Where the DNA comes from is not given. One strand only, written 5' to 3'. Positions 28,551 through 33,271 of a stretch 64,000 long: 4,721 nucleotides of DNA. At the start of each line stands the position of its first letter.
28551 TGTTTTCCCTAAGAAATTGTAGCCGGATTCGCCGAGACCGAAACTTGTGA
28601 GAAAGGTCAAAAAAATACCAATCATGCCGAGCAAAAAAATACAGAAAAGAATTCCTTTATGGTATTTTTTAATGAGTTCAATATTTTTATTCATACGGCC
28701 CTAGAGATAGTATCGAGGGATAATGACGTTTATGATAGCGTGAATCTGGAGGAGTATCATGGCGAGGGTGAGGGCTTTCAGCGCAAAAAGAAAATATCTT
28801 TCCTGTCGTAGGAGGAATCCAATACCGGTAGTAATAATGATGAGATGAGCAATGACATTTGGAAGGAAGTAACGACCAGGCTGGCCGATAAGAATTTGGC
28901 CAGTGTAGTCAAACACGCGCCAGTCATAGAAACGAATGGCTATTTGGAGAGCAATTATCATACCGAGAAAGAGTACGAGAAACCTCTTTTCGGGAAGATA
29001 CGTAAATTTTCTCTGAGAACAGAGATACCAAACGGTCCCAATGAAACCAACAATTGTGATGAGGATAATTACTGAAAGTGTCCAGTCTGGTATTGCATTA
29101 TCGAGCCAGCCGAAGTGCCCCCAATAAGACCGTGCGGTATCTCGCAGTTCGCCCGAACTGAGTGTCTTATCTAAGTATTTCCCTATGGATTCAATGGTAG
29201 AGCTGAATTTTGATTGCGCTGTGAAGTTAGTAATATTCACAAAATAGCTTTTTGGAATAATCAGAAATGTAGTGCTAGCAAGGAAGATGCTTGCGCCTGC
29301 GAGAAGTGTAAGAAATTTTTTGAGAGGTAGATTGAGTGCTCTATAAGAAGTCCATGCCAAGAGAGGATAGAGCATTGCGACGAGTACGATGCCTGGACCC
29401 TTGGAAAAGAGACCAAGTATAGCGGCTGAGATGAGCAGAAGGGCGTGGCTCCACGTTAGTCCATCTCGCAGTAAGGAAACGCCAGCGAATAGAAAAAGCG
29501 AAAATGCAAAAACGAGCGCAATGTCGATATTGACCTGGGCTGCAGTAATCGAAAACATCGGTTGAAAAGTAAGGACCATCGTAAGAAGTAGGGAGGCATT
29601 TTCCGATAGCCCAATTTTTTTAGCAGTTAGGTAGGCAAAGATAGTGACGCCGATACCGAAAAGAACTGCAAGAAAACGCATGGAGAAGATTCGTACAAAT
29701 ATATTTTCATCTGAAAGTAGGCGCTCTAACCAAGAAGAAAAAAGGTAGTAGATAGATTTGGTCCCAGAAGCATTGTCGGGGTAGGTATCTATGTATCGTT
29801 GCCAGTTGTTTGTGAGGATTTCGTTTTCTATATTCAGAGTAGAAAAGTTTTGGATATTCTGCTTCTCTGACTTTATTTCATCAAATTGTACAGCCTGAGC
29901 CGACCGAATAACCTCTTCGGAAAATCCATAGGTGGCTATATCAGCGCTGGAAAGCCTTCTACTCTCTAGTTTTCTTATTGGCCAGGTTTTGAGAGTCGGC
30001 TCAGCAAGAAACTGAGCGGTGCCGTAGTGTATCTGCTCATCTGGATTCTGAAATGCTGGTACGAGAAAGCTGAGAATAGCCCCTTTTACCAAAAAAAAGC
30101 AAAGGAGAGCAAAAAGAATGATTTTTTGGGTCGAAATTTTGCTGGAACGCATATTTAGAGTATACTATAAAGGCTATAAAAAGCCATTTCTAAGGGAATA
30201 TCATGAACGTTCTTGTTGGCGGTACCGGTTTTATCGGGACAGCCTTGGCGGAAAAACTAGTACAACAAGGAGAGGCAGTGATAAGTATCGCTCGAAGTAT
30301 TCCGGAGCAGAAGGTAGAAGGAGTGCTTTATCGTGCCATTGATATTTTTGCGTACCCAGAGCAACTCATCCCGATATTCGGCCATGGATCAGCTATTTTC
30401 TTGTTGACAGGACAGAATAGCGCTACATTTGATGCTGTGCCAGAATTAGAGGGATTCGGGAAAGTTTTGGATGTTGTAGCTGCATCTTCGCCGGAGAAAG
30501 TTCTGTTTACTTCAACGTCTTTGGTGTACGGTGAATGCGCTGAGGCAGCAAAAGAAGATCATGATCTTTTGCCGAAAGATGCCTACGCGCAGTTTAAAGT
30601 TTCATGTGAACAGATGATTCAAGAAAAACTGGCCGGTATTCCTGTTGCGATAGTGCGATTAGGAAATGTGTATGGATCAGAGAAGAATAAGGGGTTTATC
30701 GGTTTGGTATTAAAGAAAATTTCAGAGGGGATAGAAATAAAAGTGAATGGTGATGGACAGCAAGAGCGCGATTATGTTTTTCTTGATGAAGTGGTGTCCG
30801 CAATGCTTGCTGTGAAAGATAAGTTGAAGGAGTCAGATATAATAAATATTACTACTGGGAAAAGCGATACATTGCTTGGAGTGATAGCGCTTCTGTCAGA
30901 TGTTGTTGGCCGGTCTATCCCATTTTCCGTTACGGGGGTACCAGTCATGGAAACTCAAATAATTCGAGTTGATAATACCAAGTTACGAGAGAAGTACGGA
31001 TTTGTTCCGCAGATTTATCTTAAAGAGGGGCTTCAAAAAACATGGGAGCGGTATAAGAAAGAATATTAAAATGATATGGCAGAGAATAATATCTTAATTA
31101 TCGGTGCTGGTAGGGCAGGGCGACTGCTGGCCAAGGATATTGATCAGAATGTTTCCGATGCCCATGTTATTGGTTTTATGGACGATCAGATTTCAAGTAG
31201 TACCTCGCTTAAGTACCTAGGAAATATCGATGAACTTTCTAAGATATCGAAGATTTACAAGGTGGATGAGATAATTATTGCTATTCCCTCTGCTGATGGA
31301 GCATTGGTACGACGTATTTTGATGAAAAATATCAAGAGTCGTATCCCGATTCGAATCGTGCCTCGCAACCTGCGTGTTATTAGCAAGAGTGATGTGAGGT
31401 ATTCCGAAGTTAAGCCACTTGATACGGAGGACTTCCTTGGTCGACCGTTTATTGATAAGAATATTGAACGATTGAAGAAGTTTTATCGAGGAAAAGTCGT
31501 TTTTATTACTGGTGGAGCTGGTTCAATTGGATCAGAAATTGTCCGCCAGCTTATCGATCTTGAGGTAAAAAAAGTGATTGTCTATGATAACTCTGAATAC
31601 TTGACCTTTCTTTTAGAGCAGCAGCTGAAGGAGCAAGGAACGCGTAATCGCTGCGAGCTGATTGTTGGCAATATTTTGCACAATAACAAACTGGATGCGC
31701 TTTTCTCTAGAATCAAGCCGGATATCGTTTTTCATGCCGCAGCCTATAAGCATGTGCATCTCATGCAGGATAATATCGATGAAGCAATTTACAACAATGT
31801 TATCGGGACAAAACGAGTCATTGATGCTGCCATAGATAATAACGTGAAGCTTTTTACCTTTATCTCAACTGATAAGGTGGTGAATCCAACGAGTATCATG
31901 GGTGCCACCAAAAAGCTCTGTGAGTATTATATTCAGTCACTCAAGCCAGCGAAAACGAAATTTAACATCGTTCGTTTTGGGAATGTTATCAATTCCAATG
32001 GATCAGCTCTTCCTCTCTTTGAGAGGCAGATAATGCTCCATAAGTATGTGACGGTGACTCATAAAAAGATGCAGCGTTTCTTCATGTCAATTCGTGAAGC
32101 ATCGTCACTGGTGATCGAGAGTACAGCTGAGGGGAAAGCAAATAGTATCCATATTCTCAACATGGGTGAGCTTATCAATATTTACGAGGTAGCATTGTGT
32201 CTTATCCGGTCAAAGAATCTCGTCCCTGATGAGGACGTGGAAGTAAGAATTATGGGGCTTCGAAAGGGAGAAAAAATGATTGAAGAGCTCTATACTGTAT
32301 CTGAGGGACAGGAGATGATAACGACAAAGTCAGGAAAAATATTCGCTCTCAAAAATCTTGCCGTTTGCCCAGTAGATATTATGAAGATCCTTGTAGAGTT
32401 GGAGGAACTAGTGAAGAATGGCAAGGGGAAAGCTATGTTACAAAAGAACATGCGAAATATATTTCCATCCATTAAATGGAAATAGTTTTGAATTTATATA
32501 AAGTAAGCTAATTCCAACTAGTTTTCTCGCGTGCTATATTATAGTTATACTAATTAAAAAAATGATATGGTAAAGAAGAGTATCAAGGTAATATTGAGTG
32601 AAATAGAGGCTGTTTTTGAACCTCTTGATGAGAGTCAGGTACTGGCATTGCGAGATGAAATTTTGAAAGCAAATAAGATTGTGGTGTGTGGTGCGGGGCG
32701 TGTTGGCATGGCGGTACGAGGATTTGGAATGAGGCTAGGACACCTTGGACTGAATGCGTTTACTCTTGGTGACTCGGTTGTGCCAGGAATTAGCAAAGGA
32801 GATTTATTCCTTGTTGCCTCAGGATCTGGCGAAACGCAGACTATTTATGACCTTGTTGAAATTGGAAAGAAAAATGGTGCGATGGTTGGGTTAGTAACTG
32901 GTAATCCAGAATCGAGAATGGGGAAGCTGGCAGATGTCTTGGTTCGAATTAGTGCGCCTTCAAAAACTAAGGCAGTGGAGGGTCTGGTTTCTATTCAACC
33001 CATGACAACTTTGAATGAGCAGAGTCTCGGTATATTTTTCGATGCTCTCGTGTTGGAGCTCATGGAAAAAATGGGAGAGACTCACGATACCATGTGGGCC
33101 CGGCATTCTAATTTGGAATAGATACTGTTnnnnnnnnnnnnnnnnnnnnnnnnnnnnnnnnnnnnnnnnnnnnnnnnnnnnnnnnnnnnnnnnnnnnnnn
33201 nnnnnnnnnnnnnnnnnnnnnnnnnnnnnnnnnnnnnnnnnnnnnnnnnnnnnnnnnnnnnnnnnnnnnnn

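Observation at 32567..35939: Four-gene module with ADP-heptose-pathway logic built from non-orthologous enzymes: a candidate route to an undescribed NDP-sugar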

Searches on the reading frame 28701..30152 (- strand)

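Call 45: search_protein_families(library=pfam, proteins=[window:28701-30152:-], max_evalue=0.0001)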
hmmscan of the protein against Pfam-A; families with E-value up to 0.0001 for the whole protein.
window:28701-30152:- (483 aa): 3 families
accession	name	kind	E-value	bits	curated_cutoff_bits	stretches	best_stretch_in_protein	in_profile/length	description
PF09913.15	DUF2142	-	4.3e-13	49.3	30.1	1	23-431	3-390/395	Predicted membrane protein (DUF2142)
PF02366.24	PMT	-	3e-10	40.5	22.7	1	141-299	67-227/245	Dolichyl-phosphate-mannose-protein mannosyltransferase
PF13231.12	PMT_2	-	1.6e-07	32.1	26.1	1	154-290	20-154/160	Dolichyl-phosphate-mannose-protein mannosyltransferase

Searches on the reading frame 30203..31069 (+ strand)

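Call 3: search_protein_families(library=pfam, proteins=[window:30203-31069:+], max_evalue=0.01)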
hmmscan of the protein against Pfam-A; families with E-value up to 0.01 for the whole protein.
window:30203-31069:+ (288 aa): 6 families
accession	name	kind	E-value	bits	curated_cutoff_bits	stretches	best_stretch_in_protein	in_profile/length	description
PF01370.27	Epimerase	-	4.9e-29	101.9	20.9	1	4-216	3-239/240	NAD dependent epimerase/dehydratase family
PF16363.11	GDP_Man_Dehyd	-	1.7e-19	70.9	27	2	87-278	108-330/332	GDP-mannose 4,6 dehydratase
PF07993.18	NAD_binding_4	-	2.6e-10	40.3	20.1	1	114-201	164-258/258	Male sterility protein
PF04321.23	RmlD_sub_bind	-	6.8e-10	38.9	27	1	97-185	93-179/287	RmlD substrate binding domain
PF01073.25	3Beta_HSD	-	9e-06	25.3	22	0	81-210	92-234/280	3-beta hydroxysteroid dehydrogenase/isomerase family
PF13460.12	NAD_binding_10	-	6.7e-05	23.3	27.2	1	6-161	1-151/184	NAD(P)H-binding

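Call 4: search_protein_families(library=ncbifam, proteins=[window:30203-31069:+], max_evalue=0.01)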
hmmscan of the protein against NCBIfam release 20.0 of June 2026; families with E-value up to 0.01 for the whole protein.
window:30203-31069:+ (288 aa): 28 families (the best 25 are shown)
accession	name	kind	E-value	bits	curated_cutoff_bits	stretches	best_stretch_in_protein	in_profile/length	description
TIGR01181.1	dTDP_gluc_dehyt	equivalog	2.5e-22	79.4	365.1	1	88-286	107-313/321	dTDP-glucose 4,6-dehydratase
TIGR04180.1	EDH_00030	hypoth_equivalog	4.3e-17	62.1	475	1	83-243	99-264/297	NAD-dependent 4,6-dehydratase LegB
TIGR01179.1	galE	equivalog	1.9e-16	59.8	262.3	1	89-283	105-324/332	UDP-glucose 4-epimerase GalE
TIGR02197.1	heptose_epim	equivalog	9.6e-15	54.5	274.6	1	4-279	3-308/316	ADP-glyceromanno-heptose 6-epimerase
TIGR01777.1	yfcH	hypoth_equivalog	1.3e-11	44.6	207.35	2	3-38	2-37/292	TIGR01777 family oxidoreductase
NF047922.1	GDPFucSynFcl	equivalog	4.3e-10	39.5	500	1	173-285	191-302/308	GDP-L-fucose synthase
NF042422.1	oxyalk_red_OleD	equivalog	4.5e-09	36.1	580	1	1-210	1-220/329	2-alkyl-3-oxoalkanoate reductase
NF007490.0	PRK10084.1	subfamily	8.5e-09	34.9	649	1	122-285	161-335/361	dTDP-glucose 4,6-dehydratase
NF007582.0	PRK10217.1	equivalog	1.4e-08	34.2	698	1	102-256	131-291/355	dTDP-glucose 4,6-dehydratase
TIGR01214.1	rmlD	equivalog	1.8e-08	33.8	224.05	1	4-184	4-178/285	dTDP-4-dehydrorhamnose reductase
TIGR01746.1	Thioester-redct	subfamily_domain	7.9e-08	31.9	213.35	1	83-210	114-252/371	thioester reductase domain-containing protein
NF050030.1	thlkprotThyD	equivalog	8.6e-08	31.7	400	1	4-51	5-54/305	thylakoid membrane protein ThyD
NF043036.1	ErythonDh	equivalog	5.9e-06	25.7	325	0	86-141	105-162/321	D-erythronate dehydrogenase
NF004520.0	PRK05865.1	equivalog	6.8e-06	24.2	1509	1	5-277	6-249/854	sugar epimerase family protein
NF047837.1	UDPAcbARedWbcJ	equivalog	7.2e-06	25.1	500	1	126-212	101-191/372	UDP-2-acetamido-2,6-beta-L-arabino-hexul-4-ose reductase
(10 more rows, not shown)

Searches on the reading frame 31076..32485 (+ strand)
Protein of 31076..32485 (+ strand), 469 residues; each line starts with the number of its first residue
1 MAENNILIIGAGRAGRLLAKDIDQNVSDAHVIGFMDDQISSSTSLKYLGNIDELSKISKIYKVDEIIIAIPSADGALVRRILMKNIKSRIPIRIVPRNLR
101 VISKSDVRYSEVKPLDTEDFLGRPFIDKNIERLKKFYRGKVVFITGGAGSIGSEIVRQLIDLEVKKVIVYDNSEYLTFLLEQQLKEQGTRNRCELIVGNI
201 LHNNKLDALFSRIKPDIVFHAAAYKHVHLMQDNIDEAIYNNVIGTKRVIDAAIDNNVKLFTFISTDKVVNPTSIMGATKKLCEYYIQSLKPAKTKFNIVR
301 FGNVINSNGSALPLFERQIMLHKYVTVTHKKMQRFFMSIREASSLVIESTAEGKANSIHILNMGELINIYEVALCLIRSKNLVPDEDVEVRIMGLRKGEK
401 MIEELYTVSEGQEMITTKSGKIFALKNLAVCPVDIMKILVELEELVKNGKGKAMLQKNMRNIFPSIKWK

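Call 3: search_protein_families(library=pfam, proteins=[window:31076-32485:+], max_evalue=0.01)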
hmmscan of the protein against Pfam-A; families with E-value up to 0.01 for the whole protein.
window:31076-32485:+ (469 aa): 16 families
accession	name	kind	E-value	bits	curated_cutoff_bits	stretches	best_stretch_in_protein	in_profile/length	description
PF02719.21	Polysacc_synt_2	-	6.4e-91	305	20.2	1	142-422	1-288/293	Polysaccharide biosynthesis protein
PF01370.27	Epimerase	-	5e-21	75.6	20.9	1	142-272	1-122/240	NAD dependent epimerase/dehydratase family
PF16363.11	GDP_Man_Dehyd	-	1.6e-16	61.1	27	1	143-268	1-132/332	GDP-mannose 4,6 dehydratase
PF01073.25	3Beta_HSD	-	1.2e-15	57.8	22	1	144-272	2-123/280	3-beta hydroxysteroid dehydrogenase/isomerase family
PF04321.23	RmlD_sub_bind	-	1.2e-12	48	27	1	142-310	3-157/287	RmlD substrate binding domain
PF13727.12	CoA_binding_3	-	1.7e-09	38.4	25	1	7-96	81-175/175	CoA-binding domain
PF07993.18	NAD_binding_4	-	4.6e-09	36.2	20.1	1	144-272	1-143/258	Male sterility protein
PF13460.12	NAD_binding_10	-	3.9e-06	27.3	27.2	1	146-280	1-115/184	NAD(P)H-binding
PF00106.31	adh_short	-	6.6e-06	26.2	26.6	1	140-254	1-121/195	short chain dehydrogenase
PF01488.26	Shikimate_DH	-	1.8e-05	25.3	24.3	0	2-89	11-101/138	Shikimate / quinate 5-dehydrogenase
PF17836.7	PglD_N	-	0.00014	22.8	23.4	1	5-70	1-65/78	PglD N-terminal domain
PF08659.16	KR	-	0.00015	22.1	22.6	1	142-264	3-135/180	KR domain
PF01408.29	GFO_IDH_MocA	-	0.00019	22.5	24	1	5-81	2-81/120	Oxidoreductase family, NAD-binding Rossmann fold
PF02254.24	TrkA_N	-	0.00058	20.6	23.8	0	147-188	5-41/116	TrkA-N domain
PF03807.23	F420_oxidored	-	0.0041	18.1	21.6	0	140-185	1-45/94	NADP oxidoreductase coenzyme F420-dependent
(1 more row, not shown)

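Call 4: search_protein_families(library=ncbifam, proteins=[window:31076-32485:+], max_evalue=0.01)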
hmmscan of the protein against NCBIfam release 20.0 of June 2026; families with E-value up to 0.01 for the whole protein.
window:31076-32485:+ (469 aa): 59 families (the best 25 are shown)
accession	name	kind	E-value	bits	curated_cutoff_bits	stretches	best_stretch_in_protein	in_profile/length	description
TIGR03589.1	PseB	equivalog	3.7e-45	154.3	407.75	1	138-414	3-270/324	UDP-N-acetylglucosamine 4,6-dehydratase (inverting)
TIGR04130.1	FnlA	equivalog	1.6e-36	125.9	730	1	137-417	2-273/337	UDP-N-acetylglucosamine 4,6-dehydratase/5-epimerase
TIGR01181.1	dTDP_gluc_dehyt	equivalog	5.4e-17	61.9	365.1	1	142-269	2-129/321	dTDP-glucose 4,6-dehydratase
TIGR01179.1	galE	equivalog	3.2e-16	59.1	262.3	1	142-298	2-168/332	UDP-glucose 4-epimerase GalE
NF007582.0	PRK10217.1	equivalog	3.8e-12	46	698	1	141-253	3-113/355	dTDP-glucose 4,6-dehydratase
TIGR02622.1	CDP_4_6_dhtase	equivalog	4e-12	45.9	278.45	1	136-270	1-134/352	CDP-glucose 4,6-dehydratase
NF007490.0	PRK10084.1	subfamily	1.3e-11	44.1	649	1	142-255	3-114/361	dTDP-glucose 4,6-dehydratase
TIGR01214.1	rmlD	equivalog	6.9e-11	41.8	224.05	1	142-309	2-155/285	dTDP-4-dehydrorhamnose reductase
TIGR03023.1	WcaJ_sugtrans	equivalog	8.7e-11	41.8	410.75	1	3-115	129-245/453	undecaprenyl-phosphate glucose phosphotransferase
TIGR03025.1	EPS_sugtrans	subfamily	2.1e-10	40.4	295.55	1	3-115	125-240/445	exopolysaccharide biosynthesis polyprenyl glycosylphosphotransferase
NF007956.0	PRK10675.1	subfamily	4.7e-10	39.1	394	1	142-268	3-127/338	UDP-glucose 4-epimerase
TIGR04180.1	EDH_00030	hypoth_equivalog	1.3e-09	37.5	475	1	142-269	1-125/297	NAD-dependent 4,6-dehydratase LegB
NF047420.2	EF_P_mod_YmfI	equivalog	1.6e-08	34.6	238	1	142-296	2-155/236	elongation factor P 5-aminopentanone reductase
TIGR02197.1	heptose_epim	equivalog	1.8e-08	33.9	274.6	1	143-260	2-110/316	ADP-glyceromanno-heptose 6-epimerase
TIGR03466.1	HpnA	hypoth_equivalog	6.6e-08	31.8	367.65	1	141-269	2-117/327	hopanoid-associated sugar epimerase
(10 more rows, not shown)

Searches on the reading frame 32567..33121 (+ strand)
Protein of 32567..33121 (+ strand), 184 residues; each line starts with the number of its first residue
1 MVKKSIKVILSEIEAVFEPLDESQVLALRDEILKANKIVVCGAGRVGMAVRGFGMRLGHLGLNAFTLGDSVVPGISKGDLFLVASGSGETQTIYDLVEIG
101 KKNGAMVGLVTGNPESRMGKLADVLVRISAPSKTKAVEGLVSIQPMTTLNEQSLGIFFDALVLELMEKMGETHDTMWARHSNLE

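Call 3: search_protein_families(library=pfam, proteins=[window:32567-33121:+], max_evalue=0.01)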
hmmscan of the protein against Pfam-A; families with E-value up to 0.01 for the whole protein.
window:32567-33121:+ (184 aa): 2 families
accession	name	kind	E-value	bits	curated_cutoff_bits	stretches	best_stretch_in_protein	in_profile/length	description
PF01380.27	SIS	-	8.8e-10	38.9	25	1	32-151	2-126/131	SIS domain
PF13580.11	SIS_2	-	0.00022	21.7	27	0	75-108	101-134/138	SIS domain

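Call 4: search_protein_families(library=ncbifam, proteins=[window:32567-33121:+], max_evalue=0.01)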
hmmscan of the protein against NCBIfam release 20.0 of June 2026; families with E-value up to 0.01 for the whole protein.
window:32567-33121:+ (184 aa): 12 families
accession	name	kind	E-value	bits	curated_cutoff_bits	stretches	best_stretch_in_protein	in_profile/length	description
TIGR03127.2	RuMP_HxlB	equivalog_domain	2.4e-55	187.2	160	1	7-184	2-178/178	6-phospho-3-hexuloisomerase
NF041755.1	RuMP_HxlAB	equivalog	5.6e-45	154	500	1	3-184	214-391/391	bifunctional 3-hexulose-6-phosphate synthase/6-phospho-3-hexuloisomerase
NF008141.0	PRK10892.1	equivalog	2e-07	30.6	505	1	35-175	49-188/328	arabinose-5-phosphate isomerase KdsD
NF040776.2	AlsR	equivalog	1.4e-06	27.5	400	1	75-133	174-230/279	transcriptional repressor AlsR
NF008458.0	PRK11337.1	equivalog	1.6e-06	27.3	378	1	75-132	186-243/293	MurR/RpiR family transcriptional regulator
TIGR00393.1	kpsF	subfamily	3.3e-05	23.6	203.7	1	75-131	45-101/268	KpsF/GutQ family sugar-phosphate isomerase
NF008581.0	PRK11543.1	equivalog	6.1e-05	22.2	481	1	3-175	10-181/321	arabinose-5-phosphate isomerase GutQ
NF008590.0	PRK11557.1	equivalog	0.00024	20.6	355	1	20-123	117-225/282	MurR/RpiR family transcriptional regulator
NF001628.0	PRK00414.1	equivalog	0.00033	20.3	265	1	76-129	110-163/192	D-sedoheptulose 7-phosphate isomerase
NF010701.0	PRK14101.1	equivalog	0.00093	17.5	920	1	30-138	463-575/638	bifunctional transcriptional regulator/glucokinase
NF008451.0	PRK11302.1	subfamily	0.0012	18.4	296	1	8-141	101-238/286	transcriptional regulator HexR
TIGR00441.1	gmhA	equivalog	0.0037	17.3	209.45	0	76-134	78-135/154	D-sedoheptulose 7-phosphate isomerase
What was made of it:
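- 32567..33121 (+): SIS-domain sugar-phosphate isomerase of the HxlB/PHI (6-phospho-3-hexuloisomerase) type, 184 aa. TIGR03127 scores 187.2 bits, above its cut-off of 160 (call 4).
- Checked: 32567-33121 (184 aa): TIGR03127 6-phospho-3-hexuloisomerase, 187.2 bits against a cut-off of 160 (call 4).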

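Call 14: search_solved_structures(query=window:32567-33121:+, max_evalue=0.001, show_alignments=2)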
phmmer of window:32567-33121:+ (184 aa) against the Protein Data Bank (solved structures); distinct sequences matched with E-value up to 0.001: 8.
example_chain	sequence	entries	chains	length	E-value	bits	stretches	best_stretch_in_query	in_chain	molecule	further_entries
1m3s_A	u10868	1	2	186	2.6e-36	128.3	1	9-184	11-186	Hypothetical protein yckf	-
1viv_A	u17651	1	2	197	3.2e-36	128.1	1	9-184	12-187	Hypothetical protein yckF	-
9lj9_B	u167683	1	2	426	8.7e-31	110.4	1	2-184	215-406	3-hexulose-6-phosphate synthase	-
1vim_A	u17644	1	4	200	1.3e-24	90.2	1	18-184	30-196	Hypothetical protein AF1796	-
1jeo_A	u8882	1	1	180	6.7e-17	65.2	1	25-183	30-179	HYPOTHETICAL PROTEIN MJ1247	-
3etn_A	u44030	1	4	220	1e-05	28.7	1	27-176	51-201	putative phosphosugar isomerase involved in capsule formation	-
3fxa_A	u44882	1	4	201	2e-05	27.8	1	30-175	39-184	SIS domain protein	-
2xhz_A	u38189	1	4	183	0.00029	24.1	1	21-140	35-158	ARABINOSE 5-PHOSPHATE ISOMERASE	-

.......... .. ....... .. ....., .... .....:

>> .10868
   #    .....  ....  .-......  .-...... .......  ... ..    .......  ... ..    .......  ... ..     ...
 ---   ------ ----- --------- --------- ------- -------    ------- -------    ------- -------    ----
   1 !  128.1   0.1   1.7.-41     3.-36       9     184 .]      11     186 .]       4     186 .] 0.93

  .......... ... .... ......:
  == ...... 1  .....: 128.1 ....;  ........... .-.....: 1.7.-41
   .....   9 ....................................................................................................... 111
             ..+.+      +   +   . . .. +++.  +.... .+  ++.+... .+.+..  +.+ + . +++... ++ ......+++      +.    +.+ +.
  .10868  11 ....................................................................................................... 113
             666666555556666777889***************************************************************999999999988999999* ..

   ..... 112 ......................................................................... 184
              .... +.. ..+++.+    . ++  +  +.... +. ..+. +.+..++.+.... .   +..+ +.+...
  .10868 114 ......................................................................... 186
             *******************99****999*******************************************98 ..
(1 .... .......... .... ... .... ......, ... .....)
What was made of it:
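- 32567..33121 (+): Matches B. subtilis HxlB 1m3s at E 2.6e-36, including the C-terminal H-x-N-L-E motif (call 14).
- Checked: It matches B. subtilis YckF/HxlB (1m3s) at E 2.6e-36 (call 14).
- There are weak KdsD/GutQ arabinose-5-P isomerase hits for the SIS protein (calls 4, 14).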
